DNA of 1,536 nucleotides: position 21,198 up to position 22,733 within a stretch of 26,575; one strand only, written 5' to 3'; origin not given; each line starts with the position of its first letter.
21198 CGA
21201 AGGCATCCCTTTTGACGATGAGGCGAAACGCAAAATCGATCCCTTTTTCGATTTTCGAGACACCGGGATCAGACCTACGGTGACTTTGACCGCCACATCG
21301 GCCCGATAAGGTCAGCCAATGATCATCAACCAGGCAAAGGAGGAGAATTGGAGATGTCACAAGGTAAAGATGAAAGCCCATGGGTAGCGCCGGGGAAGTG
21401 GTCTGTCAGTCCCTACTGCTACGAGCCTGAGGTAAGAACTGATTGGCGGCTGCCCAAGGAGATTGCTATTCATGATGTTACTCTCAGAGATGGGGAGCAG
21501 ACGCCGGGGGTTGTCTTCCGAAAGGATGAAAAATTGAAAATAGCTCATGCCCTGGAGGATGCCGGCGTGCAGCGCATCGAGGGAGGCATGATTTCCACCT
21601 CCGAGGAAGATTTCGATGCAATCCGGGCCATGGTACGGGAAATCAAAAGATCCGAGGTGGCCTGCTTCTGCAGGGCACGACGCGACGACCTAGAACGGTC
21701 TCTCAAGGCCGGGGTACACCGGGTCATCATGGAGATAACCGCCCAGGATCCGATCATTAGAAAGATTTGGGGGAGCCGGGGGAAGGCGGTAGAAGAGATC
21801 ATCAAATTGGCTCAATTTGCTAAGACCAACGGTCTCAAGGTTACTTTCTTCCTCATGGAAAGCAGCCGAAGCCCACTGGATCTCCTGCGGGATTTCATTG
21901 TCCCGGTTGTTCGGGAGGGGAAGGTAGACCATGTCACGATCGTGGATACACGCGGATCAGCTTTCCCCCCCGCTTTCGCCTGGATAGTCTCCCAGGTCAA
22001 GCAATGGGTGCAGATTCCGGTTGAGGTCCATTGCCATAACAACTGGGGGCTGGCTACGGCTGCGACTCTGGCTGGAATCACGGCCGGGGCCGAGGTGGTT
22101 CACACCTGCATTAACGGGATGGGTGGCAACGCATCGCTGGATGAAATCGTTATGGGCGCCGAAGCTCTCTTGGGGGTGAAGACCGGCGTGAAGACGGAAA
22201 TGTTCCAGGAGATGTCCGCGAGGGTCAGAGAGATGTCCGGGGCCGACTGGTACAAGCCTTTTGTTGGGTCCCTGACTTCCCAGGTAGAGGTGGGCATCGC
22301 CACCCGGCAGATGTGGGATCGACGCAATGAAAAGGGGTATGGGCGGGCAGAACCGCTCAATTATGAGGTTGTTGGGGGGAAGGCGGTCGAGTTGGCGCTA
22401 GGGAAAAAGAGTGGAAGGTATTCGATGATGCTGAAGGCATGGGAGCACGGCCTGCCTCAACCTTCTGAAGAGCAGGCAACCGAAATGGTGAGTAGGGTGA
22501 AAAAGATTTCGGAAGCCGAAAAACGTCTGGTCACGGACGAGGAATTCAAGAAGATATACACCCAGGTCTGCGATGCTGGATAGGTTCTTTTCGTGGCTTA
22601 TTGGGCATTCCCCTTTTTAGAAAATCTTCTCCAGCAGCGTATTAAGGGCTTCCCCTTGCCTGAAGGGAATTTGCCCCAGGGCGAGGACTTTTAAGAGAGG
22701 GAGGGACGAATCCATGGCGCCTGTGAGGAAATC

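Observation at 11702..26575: Uncharacterised anaerobic catabolic cluster: GntR + TTT importer + two different Mo-hydroxylases + FAH + MBL hydrolase + DRE-TIM lyase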

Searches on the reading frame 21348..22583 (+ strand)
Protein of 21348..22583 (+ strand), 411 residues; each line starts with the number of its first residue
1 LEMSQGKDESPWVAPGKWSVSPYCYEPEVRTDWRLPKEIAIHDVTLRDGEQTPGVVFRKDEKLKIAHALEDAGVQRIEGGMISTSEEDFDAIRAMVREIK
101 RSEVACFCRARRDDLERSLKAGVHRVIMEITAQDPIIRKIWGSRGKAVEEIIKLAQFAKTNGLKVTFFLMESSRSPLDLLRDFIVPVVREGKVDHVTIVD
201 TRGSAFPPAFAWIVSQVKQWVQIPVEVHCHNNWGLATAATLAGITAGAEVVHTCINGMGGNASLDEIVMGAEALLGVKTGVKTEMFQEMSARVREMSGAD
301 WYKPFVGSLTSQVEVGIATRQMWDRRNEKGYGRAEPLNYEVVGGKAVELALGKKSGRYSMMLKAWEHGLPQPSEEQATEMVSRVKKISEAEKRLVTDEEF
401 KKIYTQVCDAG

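Call 5: search_protein_families(library=pfam, proteins=[window:21348-22583:+])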
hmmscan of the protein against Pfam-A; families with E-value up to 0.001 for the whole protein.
window:21348-22583:+ (411 aa): 2 families
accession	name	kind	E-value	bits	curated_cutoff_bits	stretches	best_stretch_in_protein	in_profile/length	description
PF00682.25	HMGL-like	-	1.8e-55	188.6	29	1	39-291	2-258/260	HMGL-like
PF04055.27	Radical_SAM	-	3.1e-05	24.6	29.5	1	23-169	13-148/166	Radical SAM superfamily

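Call 6: search_protein_families(library=ncbifam, proteins=[window:21348-22583:+])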
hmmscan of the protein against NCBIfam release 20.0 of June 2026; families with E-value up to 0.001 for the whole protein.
window:21348-22583:+ (411 aa): 29 families (the best 25 are shown)
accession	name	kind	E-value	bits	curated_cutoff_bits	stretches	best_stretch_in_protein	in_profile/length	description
TIGR02090.1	LEU1_arch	subfamily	2.7e-76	257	484.75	1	39-403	1-362/363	isopropylmalate/citramalate/homocitrate synthases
NF002085.0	PRK00915.1-2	subfamily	3.1e-76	257.2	517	1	32-408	7-380/504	2-isopropylmalate synthase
TIGR02660.1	nifV_homocitr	equivalog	2.9e-73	247.3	462.9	1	39-404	2-365/365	homocitrate synthase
NF041069.1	IPMS_Sufob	equivalog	2.6e-66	224.4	600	1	39-408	1-369/371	isopropylmalate synthase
NF002086.0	PRK00915.1-3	equivalog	6.3e-58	196.5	532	1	37-405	5-382/516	2-isopropylmalate synthase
NF002087.0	PRK00915.1-4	equivalog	4.5e-55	187.1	729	1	38-403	6-381/516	2-isopropylmalate synthase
TIGR02146.1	LysS_fung_arch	equivalog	1.8e-52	178.7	413.55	1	41-386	1-344/344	homocitrate synthase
TIGR00973.1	leuA_bact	equivalog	9.9e-50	169.4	598.7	1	39-405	2-377/494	2-isopropylmalate synthase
NF002088.0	PRK00915.1-5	equivalog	8.4e-49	166.4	697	1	37-404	2-378/514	2-isopropylmalate synthase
NF002084.0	PRK00915.1-1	equivalog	1.1e-37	129.7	748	1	38-363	4-340/523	2-isopropylmalate synthase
TIGR00977.1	citramal_synth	equivalog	2.4e-29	102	450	1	39-392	2-367/526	citramalate synthase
NF042433.1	CitmalDyn_Leptosp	equivalog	2e-27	95.9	950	1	38-407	7-383/514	(R)-citramalate synthase CimA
NF042434.1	IPMS_Lepto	equivalog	2.6e-22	79.3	500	1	37-390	4-372/374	2-isopropylmalate synthase LeuA2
NF006049.0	PRK08195.1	subfamily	6.4e-22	78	229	1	37-290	6-263/344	4-hyroxy-2-oxovalerate/4-hydroxy-2-oxopentanoic acid aldolase,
TIGR03217.1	4OH_2_O_val_ald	equivalog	2.6e-20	72.9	286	1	37-287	1-255/334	4-hydroxy-2-oxovalerate aldolase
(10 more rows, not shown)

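Call 7: find_encoding_contigs(protein=window:21348-22583:+, flank=10000, max_places=6)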
Protein window:21348-22583:+ (411 aa): no gene with exactly this product is on record in the collection.

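Call 8: find_encoding_contigs(protein=window:21354-22583:+, flank=10000, max_places=6)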
Protein window:21354-22583:+ (409 aa): no gene with exactly this product is on record in the collection.

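Call 9: find_homologous_proteins(query=window:21348-22583:+, max_evalue=1e-20)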
Query window:21348-22583:+ (411 aa): 4759 proteins with E <= 1e-20 among 8000 candidates; the best 120 are listed.
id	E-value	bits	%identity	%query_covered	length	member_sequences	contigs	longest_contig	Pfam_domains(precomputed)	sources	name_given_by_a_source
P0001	9.5e-274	925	100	100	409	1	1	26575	PF00682.26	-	-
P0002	6.9e-262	886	96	100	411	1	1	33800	PF00682.26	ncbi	-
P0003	2.7e-232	789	83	99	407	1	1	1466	PF00682.26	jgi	jgi:isopropylmalate/homocitrate/citramalate synthase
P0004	6.2e-228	775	81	99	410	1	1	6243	PF00682.26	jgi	-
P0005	3.8e-224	762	80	99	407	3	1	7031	PF00682.26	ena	-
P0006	4.0e-223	759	80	99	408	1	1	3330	PF00682.26,PF04055.28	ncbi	-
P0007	3.0e-221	752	79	99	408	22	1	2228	PF00682.26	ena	-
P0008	4.6e-213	726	75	98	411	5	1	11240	PF00682.26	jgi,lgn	jgi:methanogen homocitrate synthase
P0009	2.3e-212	723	76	99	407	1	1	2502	PF00682.26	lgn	-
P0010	6.5e-212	722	75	99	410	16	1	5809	PF00682.26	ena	-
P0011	1.4e-209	714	75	98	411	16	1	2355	PF00682.26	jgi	jgi:methanogen homocitrate synthase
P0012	1.7e-209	714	74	99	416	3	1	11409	PF00682.26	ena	-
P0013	2.1e-209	713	74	98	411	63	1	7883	PF00682.26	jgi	jgi:methanogen homocitrate synthase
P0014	3.4e-209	713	74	98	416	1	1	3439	PF00682.26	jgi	-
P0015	2.3e-208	710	74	98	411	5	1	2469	PF00682.26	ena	-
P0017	2.3e-207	707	75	98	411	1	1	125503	PF00682.26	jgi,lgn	-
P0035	3.0e-197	673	72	97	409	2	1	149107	PF00682.26,PF04055.28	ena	-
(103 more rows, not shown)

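Call 10: find_encoding_contigs(protein=P0002, flank=10000, max_places=3)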
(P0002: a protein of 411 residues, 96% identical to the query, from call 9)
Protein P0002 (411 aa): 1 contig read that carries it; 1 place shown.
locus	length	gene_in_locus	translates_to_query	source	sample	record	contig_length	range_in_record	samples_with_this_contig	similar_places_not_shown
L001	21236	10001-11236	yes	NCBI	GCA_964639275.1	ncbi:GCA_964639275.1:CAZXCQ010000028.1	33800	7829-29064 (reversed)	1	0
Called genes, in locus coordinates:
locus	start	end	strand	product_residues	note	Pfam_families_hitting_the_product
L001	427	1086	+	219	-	PF00392:GntR, PF07729:FCD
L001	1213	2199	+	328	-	PF03401:TctC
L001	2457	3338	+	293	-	PF00941:FAD_binding_5, PF03450:CO_deh_flav_C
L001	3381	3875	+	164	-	PF00111:Fer2, PF01799:Fer2_2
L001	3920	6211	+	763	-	PF01315:Ald_Xan_dh_C, PF02738:MoCoBD_1, PF20256:MoCoBD_2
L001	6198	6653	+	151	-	PF07331:TctB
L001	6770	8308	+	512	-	PF01970:TctA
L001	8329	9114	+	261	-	PF10370:Rv2993c-like_N (weak), PF01557:FAA_hydrolase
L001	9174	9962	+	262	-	PF00753:Lactamase_B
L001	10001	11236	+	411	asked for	PF00682:HMGL-like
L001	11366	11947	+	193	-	PF00111:Fer2, PF01799:Fer2_2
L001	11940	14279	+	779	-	PF01315:Ald_Xan_dh_C, PF02738:MoCoBD_1, PF20256:MoCoBD_2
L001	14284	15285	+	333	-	PF00941:FAD_binding_5, PF03450:CO_deh_flav_C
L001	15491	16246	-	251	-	PF01058:Oxidored_q6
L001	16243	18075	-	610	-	PF13187:Fer4_9 (faint), PF17179:Fer4_22, PF00970:FAD_binding_6, PF00175:NAD_binding_1, PF10418:DHODB_Fe-S_bind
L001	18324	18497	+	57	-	-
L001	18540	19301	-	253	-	PF05742:TANGO2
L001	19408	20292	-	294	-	PF01297:ZnuA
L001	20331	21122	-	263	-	PF02698:DUF218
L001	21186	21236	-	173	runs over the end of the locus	PF19620:DUF6125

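Call 11: find_encoding_contigs(protein=P0017, flank=10000, max_places=3)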
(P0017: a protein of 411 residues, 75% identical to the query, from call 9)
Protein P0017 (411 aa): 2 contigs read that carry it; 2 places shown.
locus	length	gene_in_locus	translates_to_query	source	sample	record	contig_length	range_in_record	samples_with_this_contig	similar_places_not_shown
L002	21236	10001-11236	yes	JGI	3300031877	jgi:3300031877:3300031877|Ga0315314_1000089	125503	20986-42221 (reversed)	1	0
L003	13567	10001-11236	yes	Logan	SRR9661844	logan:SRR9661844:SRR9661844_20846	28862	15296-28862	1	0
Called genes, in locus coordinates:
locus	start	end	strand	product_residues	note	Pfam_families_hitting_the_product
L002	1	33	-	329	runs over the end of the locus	PF00389:2-Hacid_dh, PF02826:2-Hacid_dh_C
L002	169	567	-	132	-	PF01042:Ribonuc_L-PSP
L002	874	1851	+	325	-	PF08240:ADH_N, PF00107:ADH_zinc_N, PF13602:ADH_zinc_N_2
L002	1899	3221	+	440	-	PF01321:Creatinase_N, PF00557:Peptidase_M24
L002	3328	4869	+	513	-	PF00496:SBP_bac_5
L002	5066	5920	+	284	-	PF00528:BPD_transp_1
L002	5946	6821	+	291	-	PF12911:OppC_N (weak), PF00528:BPD_transp_1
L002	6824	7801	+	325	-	PF00005:ABC_tran, PF08352:oligo_HPY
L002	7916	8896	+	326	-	PF02463:SMC_N (weak), PF00005:ABC_tran, PF13304:AAA_21 (faint), PF08352:oligo_HPY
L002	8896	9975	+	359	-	PF00389:2-Hacid_dh, PF02826:2-Hacid_dh_C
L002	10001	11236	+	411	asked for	PF00682:HMGL-like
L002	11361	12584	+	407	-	PF01321:Creatinase_N, PF00557:Peptidase_M24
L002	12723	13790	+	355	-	PF01408:GFO_IDH_MocA, PF22725:GFO_IDH_MocA_C3, PF02894:GFO_IDH_MocA_C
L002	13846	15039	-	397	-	PF21033:RMD1-3 (faint), PF07719:TPR_2 (faint), PF13181:TPR_8 (faint), PF13428:TPR_14 (faint), PF13431:TPR_17 (faint), PF13432:TPR_16 (faint), PF13424:TPR_12 (weak), PF00515:TPR_1 (weak), +3 more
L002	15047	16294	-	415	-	PF07690:MFS_1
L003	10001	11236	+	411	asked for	PF00682:HMGL-like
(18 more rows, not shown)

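Call 13: find_encoding_contigs(protein=P0035, flank=10000, max_places=2)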
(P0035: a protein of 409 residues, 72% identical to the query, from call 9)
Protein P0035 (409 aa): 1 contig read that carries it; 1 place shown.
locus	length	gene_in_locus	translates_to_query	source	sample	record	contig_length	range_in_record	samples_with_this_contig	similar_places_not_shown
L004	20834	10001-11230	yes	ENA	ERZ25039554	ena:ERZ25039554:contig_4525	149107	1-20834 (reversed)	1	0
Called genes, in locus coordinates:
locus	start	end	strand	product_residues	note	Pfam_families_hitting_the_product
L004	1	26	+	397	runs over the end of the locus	PF07690:MFS_1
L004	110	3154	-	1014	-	-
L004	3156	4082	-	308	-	PF00126:HTH_1, PF03466:LysR_substrate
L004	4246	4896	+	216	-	PF01865:PhoU_div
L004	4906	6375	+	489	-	PF01384:PHO4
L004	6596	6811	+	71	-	PF00364:Biotin_lipoyl, PF01597:GCV_H (weak), PF25917:BSH_RND (weak), PF25973:BSH_CzcB (faint), PF13375:RnfC_N (weak), PF25984:BSH_YknX (faint)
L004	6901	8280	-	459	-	PF00202:Aminotran_3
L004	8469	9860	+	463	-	PF00202:Aminotran_3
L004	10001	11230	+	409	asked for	PF00682:HMGL-like, PF04055:Radical_SAM (faint)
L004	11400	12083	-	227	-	PF13677:MotB_plug (weak), PF00691:OmpA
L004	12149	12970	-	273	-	PF01618:MotA_ExbB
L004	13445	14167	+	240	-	PF00376:MerR (weak), PF13411:MerR_1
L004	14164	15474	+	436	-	PF03358:FMN_red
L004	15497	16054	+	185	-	PF02036:SCP2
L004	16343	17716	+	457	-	PF05369:MtmB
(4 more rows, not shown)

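Call 14: find_encoding_contigs(protein=P0012, flank=10000, max_places=2)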
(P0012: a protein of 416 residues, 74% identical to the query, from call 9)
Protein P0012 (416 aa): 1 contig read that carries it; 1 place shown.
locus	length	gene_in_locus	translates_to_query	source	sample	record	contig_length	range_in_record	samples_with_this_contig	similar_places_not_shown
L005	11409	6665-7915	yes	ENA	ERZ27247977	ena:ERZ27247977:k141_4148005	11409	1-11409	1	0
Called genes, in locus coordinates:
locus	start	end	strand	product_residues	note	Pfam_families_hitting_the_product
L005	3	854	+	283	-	?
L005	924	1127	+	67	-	-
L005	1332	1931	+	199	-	PF19328:DAP_DH_C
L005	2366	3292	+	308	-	PF04909:Amidohydro_2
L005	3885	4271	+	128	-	PF01042:Ribonuc_L-PSP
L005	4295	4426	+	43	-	-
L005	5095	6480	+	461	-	PF00202:Aminotran_3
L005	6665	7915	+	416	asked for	PF00682:HMGL-like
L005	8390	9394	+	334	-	PF00389:2-Hacid_dh, PF02826:2-Hacid_dh_C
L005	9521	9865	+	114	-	PF01797:Y1_Tnp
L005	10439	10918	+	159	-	-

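Call 28: search_solved_structures(query=window:21354-22583:+, max_evalue=1e-15)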
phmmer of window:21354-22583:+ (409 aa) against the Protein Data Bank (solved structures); distinct sequences matched with E-value up to 1e-15: 8.
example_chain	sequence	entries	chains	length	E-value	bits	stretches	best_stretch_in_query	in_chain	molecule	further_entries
3rmj_A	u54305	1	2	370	1.2e-36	129.7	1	36-380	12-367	2-isopropylmalate synthase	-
6ktq_A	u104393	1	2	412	1.9e-35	125.8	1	32-296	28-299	Homocitrate synthase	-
6e1j_A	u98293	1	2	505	1.4e-33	119.6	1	37-403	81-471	2-isopropylmalate synthase, A genome specific 1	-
3eeg_A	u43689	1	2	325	6.8e-29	104.2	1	33-285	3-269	2-isopropylmalate synthase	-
3ewb_X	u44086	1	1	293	2.9e-26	95.5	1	35-295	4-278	2-isopropylmalate synthase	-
3ivs_A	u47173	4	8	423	2.5e-18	69.4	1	36-260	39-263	Homocitrate synthase, mitochondrial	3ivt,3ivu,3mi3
3ble_A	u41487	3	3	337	4.1e-18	68.7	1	34-305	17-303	Citramalate synthase from Leptospira interrogans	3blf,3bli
4ov4_A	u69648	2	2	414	8.6e-16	61.1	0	32-397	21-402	2-isopropylmalate synthase | isopropylmalate synthase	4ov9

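Call 29: search_solved_structures(query=L001:14284-15285:+, max_evalue=1e-10, show_alignments=3)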
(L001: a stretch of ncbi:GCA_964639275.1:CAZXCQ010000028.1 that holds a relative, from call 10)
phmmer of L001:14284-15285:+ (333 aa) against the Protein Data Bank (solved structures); distinct sequences matched with E-value up to 1e-10: 13.
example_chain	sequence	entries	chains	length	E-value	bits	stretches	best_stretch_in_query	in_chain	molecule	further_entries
5y6q_B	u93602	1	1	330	6.4e-45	156.9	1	27-327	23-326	Aldehyde oxidase medium subunit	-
5g5g_B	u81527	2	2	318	6.1e-31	111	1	28-296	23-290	PUTATIVE XANTHINE DEHYDROGENASE YAGR MOLYBDENUM-BINDING SU SUBUNIT | Aldehyde oxidoreductase FAD-binding subunit PaoB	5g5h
1ffu_C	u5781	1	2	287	5.2e-26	94.8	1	11-120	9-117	CUTM, FLAVOPROTEIN OF CARBON MONOXIDE DEHYDROGENASE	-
1ffv_C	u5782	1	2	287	3.9e-25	91.9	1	11-120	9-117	CUTM, FLAVOPROTEIN OF CARBON MONOXIDE DEHYDROGENASE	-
1rm6_B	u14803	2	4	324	2.2e-24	89.4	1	33-271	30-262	4-hydroxybenzoyl-CoA reductase beta subunit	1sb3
3hrd_C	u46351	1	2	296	6.2e-22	81.4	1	15-119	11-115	Nicotinate dehydrogenase FAD-subunit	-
7dqx_B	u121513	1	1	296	1.2e-21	80.4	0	6-120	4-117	6-hydroxypseudooxynicotine dehydrogenase complex subunit alpha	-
7dqx_E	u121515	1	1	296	1.3e-21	80.3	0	6-120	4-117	6-hydroxypseudooxynicotine dehydrogenase complex subunit alpha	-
4zoh_B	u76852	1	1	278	5.2e-21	78.3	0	168-326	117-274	Putative oxidoreductase FAD-binding subunit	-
1zxi_C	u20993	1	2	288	1.1e-19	74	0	13-119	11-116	Carbon monoxide dehydrogenase medium chain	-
1n5w_C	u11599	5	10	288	1.5e-19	73.5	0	13-119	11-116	Carbon monoxide dehydrogenase medium chain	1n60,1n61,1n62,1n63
8uem_B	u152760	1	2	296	4.4e-19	72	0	169-308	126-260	Carbon monoxide dehydrogenase medium chain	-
1t3q_C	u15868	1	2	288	1.1e-16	64.1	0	173-322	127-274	quinoline 2-oxidoreductase medium subunit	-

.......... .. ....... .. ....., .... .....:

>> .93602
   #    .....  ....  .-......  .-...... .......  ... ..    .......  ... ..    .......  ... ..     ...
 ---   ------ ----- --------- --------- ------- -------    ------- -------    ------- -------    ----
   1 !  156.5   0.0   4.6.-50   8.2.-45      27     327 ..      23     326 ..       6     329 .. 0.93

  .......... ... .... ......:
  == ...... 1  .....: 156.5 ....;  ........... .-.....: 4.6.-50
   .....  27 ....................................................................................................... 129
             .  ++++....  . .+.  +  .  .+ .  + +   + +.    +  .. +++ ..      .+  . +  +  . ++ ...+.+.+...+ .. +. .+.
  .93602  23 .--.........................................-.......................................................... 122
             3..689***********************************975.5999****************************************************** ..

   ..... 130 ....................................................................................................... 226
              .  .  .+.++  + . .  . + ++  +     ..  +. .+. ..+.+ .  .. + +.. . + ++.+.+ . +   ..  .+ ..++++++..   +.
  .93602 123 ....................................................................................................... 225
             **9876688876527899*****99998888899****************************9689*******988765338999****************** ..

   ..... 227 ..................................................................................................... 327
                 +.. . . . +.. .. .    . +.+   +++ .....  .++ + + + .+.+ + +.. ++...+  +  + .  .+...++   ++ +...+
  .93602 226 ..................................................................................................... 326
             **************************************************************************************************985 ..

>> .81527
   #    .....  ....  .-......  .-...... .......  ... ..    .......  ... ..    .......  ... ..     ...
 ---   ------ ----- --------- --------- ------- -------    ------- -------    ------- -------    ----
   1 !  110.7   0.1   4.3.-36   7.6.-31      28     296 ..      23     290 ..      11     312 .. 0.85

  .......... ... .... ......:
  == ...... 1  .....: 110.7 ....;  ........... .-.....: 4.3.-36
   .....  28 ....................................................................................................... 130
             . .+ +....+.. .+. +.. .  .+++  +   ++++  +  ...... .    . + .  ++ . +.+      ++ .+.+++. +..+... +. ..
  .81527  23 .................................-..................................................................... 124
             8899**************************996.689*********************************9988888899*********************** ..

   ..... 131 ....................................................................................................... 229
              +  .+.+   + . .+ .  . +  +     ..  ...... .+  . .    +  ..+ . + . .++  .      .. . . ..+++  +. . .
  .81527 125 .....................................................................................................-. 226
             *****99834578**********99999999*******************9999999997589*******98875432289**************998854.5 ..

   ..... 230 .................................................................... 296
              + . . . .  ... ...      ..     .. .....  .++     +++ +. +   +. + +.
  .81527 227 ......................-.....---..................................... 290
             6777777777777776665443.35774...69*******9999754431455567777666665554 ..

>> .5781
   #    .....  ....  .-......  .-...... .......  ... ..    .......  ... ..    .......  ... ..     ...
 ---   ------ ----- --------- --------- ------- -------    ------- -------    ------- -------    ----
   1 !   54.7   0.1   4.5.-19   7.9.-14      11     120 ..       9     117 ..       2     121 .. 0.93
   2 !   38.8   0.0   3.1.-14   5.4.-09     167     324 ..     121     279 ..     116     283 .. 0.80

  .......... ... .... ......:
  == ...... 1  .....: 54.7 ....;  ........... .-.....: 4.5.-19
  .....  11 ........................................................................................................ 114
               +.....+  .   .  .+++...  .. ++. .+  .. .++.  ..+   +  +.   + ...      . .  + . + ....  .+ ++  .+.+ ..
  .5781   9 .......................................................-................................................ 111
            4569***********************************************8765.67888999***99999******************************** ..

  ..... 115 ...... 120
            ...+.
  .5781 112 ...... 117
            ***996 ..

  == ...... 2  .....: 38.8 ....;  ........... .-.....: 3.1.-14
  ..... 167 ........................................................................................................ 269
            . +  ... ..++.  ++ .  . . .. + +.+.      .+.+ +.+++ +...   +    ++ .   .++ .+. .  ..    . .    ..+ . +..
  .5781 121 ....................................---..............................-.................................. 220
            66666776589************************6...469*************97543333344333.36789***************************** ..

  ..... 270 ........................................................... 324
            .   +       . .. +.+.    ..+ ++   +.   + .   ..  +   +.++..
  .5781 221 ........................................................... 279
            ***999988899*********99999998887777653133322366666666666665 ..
